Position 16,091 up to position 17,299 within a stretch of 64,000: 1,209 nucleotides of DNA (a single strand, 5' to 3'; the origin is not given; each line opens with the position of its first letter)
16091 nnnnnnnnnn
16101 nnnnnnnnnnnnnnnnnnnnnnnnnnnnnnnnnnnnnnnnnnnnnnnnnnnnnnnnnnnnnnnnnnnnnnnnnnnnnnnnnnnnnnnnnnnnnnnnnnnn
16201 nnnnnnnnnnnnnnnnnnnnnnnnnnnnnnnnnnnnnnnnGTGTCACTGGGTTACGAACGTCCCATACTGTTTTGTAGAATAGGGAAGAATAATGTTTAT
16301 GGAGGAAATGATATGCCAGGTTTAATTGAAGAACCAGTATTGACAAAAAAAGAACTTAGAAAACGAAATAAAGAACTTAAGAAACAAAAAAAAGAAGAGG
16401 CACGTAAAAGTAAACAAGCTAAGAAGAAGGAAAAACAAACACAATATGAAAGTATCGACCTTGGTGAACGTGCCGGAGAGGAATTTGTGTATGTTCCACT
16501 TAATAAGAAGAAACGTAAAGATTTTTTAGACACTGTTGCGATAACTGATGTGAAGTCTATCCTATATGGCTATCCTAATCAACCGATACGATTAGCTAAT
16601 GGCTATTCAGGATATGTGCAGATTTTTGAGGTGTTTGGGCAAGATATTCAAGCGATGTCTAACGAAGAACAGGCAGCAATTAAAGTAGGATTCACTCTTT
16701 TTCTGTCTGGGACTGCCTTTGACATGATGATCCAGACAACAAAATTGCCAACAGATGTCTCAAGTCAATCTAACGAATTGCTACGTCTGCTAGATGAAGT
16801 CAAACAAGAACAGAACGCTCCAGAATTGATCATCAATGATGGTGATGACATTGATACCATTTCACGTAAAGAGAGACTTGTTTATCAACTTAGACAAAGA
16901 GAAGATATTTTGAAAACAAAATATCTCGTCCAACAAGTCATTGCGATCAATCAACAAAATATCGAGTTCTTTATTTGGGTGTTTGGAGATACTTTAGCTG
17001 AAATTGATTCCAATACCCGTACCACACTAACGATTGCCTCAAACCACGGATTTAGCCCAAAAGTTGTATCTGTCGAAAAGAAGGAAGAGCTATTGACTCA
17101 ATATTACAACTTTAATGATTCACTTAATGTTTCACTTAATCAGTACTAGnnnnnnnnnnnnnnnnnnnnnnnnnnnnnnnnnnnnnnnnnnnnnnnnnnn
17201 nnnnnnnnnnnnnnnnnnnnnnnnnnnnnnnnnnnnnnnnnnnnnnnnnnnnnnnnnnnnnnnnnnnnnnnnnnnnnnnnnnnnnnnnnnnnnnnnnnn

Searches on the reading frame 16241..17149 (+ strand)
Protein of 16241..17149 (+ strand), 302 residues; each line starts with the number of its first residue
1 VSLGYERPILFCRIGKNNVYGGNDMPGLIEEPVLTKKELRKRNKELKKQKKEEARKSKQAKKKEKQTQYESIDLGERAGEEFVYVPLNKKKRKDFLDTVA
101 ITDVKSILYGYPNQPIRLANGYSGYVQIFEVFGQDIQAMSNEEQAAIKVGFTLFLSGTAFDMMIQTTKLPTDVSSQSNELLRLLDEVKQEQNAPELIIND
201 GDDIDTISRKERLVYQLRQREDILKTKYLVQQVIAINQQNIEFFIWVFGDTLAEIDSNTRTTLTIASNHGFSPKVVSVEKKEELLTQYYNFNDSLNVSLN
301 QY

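Call 6: search_protein_families(library=pfam, proteins=[window:16241-17149:+], max_evalue=0.001)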
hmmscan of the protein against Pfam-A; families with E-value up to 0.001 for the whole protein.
window:16241-17149:+ (302 aa): 0 families

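Call 52: search_protein_families(library=ncbifam, proteins=[window:16241-17149:+], max_evalue=0.01)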
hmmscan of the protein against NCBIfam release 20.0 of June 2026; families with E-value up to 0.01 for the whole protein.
window:16241-17149:+ (302 aa): 2 families
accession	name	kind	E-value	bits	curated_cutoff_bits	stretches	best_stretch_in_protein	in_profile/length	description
NF045975.1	VirB4_plasma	equivalog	8.4e-06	23.8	590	1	122-294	126-280/894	Mbov_0397 family ICE element conjugal transfer ATPase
TIGR00158.1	L9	equivalog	0.0033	17.9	58.6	1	33-91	38-97/148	50S ribosomal protein L9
